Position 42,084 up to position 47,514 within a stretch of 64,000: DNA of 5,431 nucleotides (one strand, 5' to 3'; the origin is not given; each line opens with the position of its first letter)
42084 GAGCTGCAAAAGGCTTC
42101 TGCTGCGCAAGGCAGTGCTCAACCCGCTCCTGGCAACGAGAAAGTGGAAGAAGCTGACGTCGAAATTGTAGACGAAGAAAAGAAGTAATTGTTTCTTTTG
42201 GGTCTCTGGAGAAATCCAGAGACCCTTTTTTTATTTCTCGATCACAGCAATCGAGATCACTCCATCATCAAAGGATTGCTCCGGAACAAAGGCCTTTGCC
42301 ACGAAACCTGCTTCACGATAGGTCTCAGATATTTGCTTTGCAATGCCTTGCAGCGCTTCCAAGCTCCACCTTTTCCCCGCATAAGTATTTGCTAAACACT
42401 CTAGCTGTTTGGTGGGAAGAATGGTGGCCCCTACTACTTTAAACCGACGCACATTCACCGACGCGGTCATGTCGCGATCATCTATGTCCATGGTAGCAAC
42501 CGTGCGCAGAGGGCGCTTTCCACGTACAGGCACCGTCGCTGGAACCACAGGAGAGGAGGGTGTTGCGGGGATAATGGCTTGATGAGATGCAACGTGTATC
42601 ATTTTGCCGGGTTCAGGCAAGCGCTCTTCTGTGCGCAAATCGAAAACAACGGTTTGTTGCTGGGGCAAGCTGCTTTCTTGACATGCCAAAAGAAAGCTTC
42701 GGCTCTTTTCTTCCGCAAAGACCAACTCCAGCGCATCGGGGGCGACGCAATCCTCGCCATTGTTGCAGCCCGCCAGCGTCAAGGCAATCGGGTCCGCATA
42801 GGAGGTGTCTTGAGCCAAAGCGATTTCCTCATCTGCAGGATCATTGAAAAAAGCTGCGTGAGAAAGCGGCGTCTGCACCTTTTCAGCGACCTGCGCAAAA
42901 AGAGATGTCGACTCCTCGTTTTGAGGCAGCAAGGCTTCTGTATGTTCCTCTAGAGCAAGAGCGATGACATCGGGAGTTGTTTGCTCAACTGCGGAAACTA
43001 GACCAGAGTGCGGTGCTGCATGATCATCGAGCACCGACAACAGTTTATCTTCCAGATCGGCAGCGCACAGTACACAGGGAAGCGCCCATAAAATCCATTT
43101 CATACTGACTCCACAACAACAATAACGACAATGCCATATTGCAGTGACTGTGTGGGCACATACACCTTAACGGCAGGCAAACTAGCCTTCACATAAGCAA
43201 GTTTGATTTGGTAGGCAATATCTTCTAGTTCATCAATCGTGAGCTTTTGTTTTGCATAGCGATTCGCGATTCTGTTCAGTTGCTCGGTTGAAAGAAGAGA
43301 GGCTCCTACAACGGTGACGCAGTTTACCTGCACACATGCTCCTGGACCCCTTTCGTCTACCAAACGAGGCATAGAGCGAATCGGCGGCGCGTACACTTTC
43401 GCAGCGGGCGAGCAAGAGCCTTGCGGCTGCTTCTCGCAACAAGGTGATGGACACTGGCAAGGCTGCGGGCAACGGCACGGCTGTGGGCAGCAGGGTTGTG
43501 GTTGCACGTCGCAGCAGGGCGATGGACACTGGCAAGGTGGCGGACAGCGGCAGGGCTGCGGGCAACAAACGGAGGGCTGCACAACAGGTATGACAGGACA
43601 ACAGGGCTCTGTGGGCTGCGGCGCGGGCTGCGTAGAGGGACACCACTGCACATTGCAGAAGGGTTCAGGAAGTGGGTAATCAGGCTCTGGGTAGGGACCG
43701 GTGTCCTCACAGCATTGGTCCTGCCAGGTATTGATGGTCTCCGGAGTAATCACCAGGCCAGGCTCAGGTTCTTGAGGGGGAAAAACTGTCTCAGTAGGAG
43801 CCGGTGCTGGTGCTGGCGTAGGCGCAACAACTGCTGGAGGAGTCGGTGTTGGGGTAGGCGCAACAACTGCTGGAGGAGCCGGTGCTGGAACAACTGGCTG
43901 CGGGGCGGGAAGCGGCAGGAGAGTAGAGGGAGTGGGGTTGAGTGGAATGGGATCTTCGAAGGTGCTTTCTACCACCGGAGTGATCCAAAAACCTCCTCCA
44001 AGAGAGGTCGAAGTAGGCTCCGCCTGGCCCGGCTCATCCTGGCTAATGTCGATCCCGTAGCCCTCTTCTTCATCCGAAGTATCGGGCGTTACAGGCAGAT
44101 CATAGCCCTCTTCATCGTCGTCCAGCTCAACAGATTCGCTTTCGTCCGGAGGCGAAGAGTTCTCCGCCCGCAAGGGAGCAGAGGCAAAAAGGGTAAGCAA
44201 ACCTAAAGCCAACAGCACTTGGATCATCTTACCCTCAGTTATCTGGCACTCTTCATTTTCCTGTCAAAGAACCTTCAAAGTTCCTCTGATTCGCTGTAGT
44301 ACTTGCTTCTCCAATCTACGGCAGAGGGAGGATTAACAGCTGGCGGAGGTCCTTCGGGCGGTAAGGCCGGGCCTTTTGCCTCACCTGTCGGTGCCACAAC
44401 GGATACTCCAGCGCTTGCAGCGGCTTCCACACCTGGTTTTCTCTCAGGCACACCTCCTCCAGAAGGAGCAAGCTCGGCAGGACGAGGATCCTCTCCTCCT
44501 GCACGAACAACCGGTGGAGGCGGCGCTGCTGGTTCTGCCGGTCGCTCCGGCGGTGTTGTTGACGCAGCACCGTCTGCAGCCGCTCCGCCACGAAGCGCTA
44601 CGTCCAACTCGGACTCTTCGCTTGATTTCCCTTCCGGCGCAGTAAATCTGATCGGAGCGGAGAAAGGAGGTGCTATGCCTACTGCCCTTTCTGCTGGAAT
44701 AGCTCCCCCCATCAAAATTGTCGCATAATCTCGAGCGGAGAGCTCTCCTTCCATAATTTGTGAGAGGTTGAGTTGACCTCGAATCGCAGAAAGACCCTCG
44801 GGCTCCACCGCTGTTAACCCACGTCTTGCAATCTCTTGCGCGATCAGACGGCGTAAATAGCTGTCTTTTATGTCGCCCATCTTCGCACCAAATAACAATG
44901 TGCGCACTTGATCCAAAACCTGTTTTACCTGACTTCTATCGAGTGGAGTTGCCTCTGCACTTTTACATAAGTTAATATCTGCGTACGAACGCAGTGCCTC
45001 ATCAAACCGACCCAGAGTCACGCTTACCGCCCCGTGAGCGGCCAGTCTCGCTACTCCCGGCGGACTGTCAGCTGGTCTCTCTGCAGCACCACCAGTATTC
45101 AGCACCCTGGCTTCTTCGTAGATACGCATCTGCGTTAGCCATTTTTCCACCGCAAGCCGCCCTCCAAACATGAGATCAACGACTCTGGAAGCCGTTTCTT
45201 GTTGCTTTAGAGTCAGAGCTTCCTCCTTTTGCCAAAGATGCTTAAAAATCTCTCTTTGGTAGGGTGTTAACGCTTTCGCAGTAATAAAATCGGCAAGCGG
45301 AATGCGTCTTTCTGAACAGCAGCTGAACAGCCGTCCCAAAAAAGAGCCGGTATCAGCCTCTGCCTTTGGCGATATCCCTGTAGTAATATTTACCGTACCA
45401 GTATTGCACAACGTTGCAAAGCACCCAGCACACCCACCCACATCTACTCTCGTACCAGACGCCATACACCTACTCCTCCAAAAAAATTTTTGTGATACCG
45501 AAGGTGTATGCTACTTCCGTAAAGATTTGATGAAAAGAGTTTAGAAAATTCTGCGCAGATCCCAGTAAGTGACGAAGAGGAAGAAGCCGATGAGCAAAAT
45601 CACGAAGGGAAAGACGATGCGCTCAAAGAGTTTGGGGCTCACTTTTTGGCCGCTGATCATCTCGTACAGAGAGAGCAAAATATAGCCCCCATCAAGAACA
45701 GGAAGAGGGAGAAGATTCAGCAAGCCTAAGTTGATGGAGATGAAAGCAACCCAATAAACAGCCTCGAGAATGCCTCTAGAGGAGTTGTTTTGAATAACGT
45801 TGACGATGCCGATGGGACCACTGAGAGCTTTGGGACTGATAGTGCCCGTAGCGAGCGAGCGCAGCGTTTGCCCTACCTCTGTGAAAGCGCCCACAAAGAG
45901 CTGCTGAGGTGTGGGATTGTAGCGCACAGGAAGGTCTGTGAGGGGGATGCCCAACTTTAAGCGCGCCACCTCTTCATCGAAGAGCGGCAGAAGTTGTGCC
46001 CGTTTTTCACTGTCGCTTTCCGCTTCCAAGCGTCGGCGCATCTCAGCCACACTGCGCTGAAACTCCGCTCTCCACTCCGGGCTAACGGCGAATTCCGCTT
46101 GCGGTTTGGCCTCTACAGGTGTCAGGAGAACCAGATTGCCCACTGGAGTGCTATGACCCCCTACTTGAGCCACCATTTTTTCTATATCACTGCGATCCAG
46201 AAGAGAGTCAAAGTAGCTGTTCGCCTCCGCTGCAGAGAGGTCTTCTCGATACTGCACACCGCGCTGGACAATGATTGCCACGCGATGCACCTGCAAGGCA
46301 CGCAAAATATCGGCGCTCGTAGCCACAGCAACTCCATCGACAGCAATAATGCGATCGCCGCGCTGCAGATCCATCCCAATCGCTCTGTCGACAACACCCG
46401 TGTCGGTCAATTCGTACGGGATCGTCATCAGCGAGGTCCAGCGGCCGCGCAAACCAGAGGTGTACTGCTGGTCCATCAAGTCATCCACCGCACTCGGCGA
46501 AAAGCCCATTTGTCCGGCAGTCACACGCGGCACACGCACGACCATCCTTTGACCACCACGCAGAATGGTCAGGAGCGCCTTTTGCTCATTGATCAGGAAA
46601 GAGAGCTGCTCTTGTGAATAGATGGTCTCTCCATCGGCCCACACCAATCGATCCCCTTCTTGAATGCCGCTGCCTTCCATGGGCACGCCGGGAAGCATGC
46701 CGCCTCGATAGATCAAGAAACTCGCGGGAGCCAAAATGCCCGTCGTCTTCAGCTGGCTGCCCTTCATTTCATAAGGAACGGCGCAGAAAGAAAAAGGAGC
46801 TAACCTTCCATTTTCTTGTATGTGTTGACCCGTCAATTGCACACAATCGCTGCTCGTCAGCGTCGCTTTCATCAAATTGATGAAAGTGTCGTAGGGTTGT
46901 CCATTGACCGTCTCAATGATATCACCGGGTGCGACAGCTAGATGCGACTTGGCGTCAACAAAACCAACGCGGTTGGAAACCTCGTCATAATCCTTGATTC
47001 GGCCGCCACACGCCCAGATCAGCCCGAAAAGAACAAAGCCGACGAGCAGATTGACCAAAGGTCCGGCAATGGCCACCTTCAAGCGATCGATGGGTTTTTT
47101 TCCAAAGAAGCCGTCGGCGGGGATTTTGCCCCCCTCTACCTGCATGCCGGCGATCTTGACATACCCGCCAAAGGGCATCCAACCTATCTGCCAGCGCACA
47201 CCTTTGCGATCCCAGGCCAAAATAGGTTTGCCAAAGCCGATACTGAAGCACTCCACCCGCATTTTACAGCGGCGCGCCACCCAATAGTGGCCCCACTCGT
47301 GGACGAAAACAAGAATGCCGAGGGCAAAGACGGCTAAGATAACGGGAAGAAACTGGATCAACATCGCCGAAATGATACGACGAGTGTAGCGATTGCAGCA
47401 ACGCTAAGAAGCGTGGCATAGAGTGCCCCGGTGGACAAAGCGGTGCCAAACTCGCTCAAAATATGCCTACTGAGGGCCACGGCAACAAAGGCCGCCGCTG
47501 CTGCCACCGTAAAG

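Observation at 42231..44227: Two tandem secreted proteins that end in an orphan ShlB/TpsB-type POTRA domain with no beta-barrel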

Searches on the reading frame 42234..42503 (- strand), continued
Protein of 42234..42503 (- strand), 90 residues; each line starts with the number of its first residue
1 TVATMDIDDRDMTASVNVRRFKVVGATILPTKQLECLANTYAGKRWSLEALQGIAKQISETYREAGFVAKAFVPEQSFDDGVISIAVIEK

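Call 72: find_encoding_contigs(protein=P0084, flank=5000, max_places=2)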
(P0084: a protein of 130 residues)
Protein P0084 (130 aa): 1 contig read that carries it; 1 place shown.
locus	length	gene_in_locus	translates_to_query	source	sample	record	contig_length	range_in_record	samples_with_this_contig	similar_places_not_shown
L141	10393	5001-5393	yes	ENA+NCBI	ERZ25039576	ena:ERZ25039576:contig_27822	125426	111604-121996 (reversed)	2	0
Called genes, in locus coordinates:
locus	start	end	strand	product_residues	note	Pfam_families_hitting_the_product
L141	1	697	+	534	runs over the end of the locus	PF00069:Pkinase, PF07714:PK_Tyr_Ser-Thr, PF00672:HAMP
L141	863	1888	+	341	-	PF01522:Polysacc_deac_1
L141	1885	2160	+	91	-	-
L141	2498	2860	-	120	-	PF07719:TPR_2 (faint)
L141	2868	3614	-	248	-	PF07719:TPR_2 (faint), PF14559:TPR_19 (faint), PF01476:LysM (weak)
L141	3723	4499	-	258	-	-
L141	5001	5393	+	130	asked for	PF07244:POTRA (weak), PF08479:POTRA_2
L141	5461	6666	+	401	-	PF03865:ShlB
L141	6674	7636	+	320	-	PF05860:TPS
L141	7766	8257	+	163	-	-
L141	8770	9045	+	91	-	PF14312:FG-GAP_2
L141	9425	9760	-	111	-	-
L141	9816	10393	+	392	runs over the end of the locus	PF18676:MBG_2 (weak), PF18657:YDG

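Call 73: find_encoding_contigs(protein=P0107, flank=5000, max_places=2)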
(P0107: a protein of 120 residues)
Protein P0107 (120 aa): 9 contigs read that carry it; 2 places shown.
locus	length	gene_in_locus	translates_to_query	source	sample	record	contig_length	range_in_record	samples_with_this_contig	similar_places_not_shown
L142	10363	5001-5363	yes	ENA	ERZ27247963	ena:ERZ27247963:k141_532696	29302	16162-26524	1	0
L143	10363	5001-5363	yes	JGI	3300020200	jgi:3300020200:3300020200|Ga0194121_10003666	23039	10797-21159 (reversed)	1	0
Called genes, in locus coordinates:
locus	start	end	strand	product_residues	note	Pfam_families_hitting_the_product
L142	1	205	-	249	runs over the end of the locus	PF12838:Fer4_7, PF13187:Fer4_9 (weak), PF13247:Fer4_11, PF12838:Fer4_7 (weak), PF00037:Fer4 (weak), PF12797:Fer4_2 (weak), PF12837:Fer4_6 (weak), PF13237:Fer4_10 (weak), +1 more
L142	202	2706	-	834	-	PF00384:Molybdopterin, PF01568:Molydop_binding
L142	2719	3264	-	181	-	PF04879:Molybdop_Fe4S4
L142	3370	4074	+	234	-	PF00702:Hydrolase, PF13419:HAD_2 (weak)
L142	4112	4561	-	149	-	PF22784:PTP-SAK, PF22785:Tc-R-P, PF22741:PTP-NADK, PF00782:DSPc, PF14566:PTPlike_phytase (weak), PF00102:Y_phosphatase, PF13350:Y_phosphatase3 (weak)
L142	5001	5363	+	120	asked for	PF07244:POTRA (weak), PF08479:POTRA_2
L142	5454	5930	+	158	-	-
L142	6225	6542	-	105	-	PF13453:Zn_ribbon_TFIIB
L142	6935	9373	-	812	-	-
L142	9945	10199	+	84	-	-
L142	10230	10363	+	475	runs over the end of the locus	PF00485:PRK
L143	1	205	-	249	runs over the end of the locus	PF12838:Fer4_7, PF13187:Fer4_9 (weak), PF13247:Fer4_11, PF12838:Fer4_7 (weak), PF00037:Fer4 (weak), PF12797:Fer4_2 (weak), PF12837:Fer4_6 (weak), PF13237:Fer4_10 (weak), +1 more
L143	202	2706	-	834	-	PF00384:Molybdopterin, PF01568:Molydop_binding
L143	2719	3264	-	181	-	PF04879:Molybdop_Fe4S4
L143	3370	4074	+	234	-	PF00702:Hydrolase, PF13419:HAD_2 (weak)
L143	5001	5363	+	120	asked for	PF07244:POTRA (weak), PF08479:POTRA_2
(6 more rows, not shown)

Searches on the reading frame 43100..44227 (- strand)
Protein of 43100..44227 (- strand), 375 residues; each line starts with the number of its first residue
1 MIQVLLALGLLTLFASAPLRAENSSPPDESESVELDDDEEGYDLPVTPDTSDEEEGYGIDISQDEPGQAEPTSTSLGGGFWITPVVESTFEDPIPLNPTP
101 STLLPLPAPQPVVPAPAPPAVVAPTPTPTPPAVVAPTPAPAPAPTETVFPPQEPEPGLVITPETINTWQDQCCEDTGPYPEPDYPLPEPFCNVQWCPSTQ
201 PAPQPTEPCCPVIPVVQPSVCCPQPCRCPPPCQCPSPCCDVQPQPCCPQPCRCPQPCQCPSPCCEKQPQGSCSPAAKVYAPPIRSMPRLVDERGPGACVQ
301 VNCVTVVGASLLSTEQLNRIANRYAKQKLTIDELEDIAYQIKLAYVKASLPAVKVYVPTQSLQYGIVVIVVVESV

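Call 3: search_protein_families(library=pfam, proteins=[window:43100-44227:-], max_evalue=10)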
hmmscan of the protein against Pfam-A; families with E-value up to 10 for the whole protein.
window:43100-44227:- (375 aa): 1 family
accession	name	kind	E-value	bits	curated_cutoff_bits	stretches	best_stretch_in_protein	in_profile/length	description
PF08479.16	POTRA_2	-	6.4e-10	39.2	24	1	301-373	3-75/76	POTRA domain, ShlB-type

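Call 4: search_protein_families(library=ncbifam, proteins=[window:43100-44227:-], max_evalue=10)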
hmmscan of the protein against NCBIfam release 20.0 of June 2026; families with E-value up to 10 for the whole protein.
window:43100-44227:- (375 aa): 1 family
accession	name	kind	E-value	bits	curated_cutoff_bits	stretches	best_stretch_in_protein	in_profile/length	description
NF058613.1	OMPAssmBamADein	equivalog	0.093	10.6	1050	1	300-374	185-260/857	outer membrane protein assembly factor BamA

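Call 8: find_homologous_proteins(query=window:43100-44227:-)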
Query window:43100-44227:- (375 aa): 1 proteins with E <= 0.001 among 8000 candidates.
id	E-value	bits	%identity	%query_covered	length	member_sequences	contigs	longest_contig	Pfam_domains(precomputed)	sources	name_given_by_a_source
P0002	8.8e-244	827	100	100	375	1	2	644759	PF08479.17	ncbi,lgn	-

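Call 38: search_protein_families(library=pfam, proteins=[P0151], max_evalue=0.01)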
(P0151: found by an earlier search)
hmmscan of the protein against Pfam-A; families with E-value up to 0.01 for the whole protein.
P0151 (348 aa): 1 family
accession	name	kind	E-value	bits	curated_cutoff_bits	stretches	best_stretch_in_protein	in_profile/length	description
PF08479.16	POTRA_2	-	5.1e-07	29.9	24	1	271-343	2-75/76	POTRA domain, ShlB-type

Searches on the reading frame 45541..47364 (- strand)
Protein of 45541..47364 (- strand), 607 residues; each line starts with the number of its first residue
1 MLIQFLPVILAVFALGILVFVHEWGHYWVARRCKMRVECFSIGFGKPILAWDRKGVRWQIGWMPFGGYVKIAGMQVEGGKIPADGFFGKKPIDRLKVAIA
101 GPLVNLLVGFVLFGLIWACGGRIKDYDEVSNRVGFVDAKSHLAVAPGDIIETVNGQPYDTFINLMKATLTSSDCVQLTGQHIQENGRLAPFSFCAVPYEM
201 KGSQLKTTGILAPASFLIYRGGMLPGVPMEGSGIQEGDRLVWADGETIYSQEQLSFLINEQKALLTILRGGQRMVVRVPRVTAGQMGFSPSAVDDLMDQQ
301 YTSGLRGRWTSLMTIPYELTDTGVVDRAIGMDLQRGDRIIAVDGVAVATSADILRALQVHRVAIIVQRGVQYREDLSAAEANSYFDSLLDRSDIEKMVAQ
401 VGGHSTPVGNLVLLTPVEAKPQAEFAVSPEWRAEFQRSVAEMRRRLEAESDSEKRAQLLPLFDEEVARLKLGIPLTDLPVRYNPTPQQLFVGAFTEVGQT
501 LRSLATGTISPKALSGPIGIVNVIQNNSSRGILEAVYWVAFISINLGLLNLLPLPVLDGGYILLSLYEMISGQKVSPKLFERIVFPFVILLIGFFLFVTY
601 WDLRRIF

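Call 32: find_related_loci(query=A3, collection=genome_contigs, flank=8000)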
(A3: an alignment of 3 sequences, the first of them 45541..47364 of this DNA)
Query A3 (607 aa) in genome_contigs; peptide patterns used: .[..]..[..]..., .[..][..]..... (x = any residue, [..] = any of these).
600 stretches matched a pattern (row limit reached: there are more); 564 encode a relative of the query (tblastn E <= 1e-3); the best 80 are kept; 80 distinct loci.
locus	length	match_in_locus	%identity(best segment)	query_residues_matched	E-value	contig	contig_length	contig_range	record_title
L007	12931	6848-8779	43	1-607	2e-163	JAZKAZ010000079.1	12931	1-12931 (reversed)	MAG: Chlamydiota bacterium isolate ADI_H3L2_1_122_18_3-bin054_1 ADIH3L21_B054_1_000000000079, whole genome shotgun seque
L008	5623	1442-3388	41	1-607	1e-164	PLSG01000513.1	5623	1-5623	MAG: Parachlamydiaceae bacterium isolate bog_1457 73.20120700_S1D.416_contig_388211, whole genome shotgun sequence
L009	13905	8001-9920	41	1-607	2e-159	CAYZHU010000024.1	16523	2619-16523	MAG TPA_asm: uncultured bacterium isolate SRP200132_co1_73 genome assembly, contig: NODE_6083_length_16523_cov_6.494292,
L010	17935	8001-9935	40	1-607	3e-156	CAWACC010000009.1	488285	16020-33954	MAG: uncultured Parachlamydiaceae bacterium isolate MFD09286.bin.2.11 genome assembly, contig: contig_62818, whole genom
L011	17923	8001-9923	40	1-607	1e-151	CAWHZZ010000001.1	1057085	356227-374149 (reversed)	MAG: uncultured Verrucomicrobiae bacterium isolate MFD09495.bin.1.30 genome assembly, contig: contig_13085, whole genome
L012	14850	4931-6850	40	1-607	3e-150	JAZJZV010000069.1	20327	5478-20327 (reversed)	MAG: Chlamydiota bacterium isolate ADI_H2L1_1_122_18_3-bin038_1 ADIH2L11_B038_1_000000000069, whole genome shotgun seque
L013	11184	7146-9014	40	19-606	1e-148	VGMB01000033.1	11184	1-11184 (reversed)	MAG: Chlamydiae bacterium isolate M_surface_9_m2_137 M_surface_9_m2_137_Ga0194116_10007590, whole genome shotgun sequenc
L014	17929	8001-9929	40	9-607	3e-147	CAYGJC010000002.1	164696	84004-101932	MAG TPA_asm: uncultured bacterium isolate ERP117304_co1_155 genome assembly, contig: NODE_113_length_164696_cov_30.47487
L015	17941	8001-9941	39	2-607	6e-147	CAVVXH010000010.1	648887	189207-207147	MAG: uncultured Parachlamydiaceae bacterium isolate MFD04540.bin.3.34 genome assembly, contig: contig_28844, whole genom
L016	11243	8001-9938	38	2-607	1e-146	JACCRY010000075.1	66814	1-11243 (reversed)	MAG: Parachlamydiaceae bacterium isolate MGR_bin34 SD2897-2912_k127_1042211, whole genome shotgun sequence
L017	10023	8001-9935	40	1-607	1e-145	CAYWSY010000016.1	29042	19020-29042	MAG TPA_asm: uncultured bacterium isolate SRP287051_co1_18 genome assembly, contig: NODE_2463_length_29042_cov_7.336461,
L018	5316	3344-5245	39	6-607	7e-146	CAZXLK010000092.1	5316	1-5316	MAG TPA_asm: uncultured bacterium isolate SRP200132_co1_526 genome assembly, contig: NODE_30240_length_5316_cov_7.272192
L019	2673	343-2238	39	8-606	3e-151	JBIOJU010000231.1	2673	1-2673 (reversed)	MAG: Chlamydiales bacterium isolate GcA13-11 k141_1710300_length_2673_cov_9.0000, whole genome shotgun sequence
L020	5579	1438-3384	40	1-607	4e-143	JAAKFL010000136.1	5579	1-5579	MAG: Chlamydiae bacterium isolate K940_chlam_3 K940chlam3_136, whole genome shotgun sequence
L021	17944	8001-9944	41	1-607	2e-154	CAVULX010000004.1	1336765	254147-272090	MAG: uncultured Parachlamydiaceae bacterium isolate MFD06435.bin.2.181 genome assembly, contig: contig_6278, whole genom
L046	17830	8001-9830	49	8-607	0e+0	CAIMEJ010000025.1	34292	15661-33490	uncultured bacterium isolate AlinenLipids_bin-5835 genome assembly, contig: bin-5835:025/118, whole genome shotgun seque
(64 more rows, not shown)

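Call 38: search_protein_families(library=pfam, proteins=[L046:9942-12326:+, L046:12299-14962:+], max_evalue=0.01)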
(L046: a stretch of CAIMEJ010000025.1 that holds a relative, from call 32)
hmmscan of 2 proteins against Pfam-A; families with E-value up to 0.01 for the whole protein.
L046:9942-12326:+ (794 aa): 2 families
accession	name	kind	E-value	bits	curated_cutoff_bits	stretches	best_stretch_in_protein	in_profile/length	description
PF03865.19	ShlB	-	4.6e-14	53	22.7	1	442-753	4-310/311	Haemolysin secretion/activation protein ShlB/FhaC/HecB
PF08479.16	POTRA_2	-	4.3e-11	42.9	24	1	301-374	2-75/76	POTRA domain, ShlB-type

L046:12299-14962:+ (887 aa): 1 family
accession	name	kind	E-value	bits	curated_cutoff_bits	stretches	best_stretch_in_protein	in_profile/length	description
PF05860.19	TPS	-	1.6e-30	107.3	33.5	1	28-275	4-250/252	TPS secretion domain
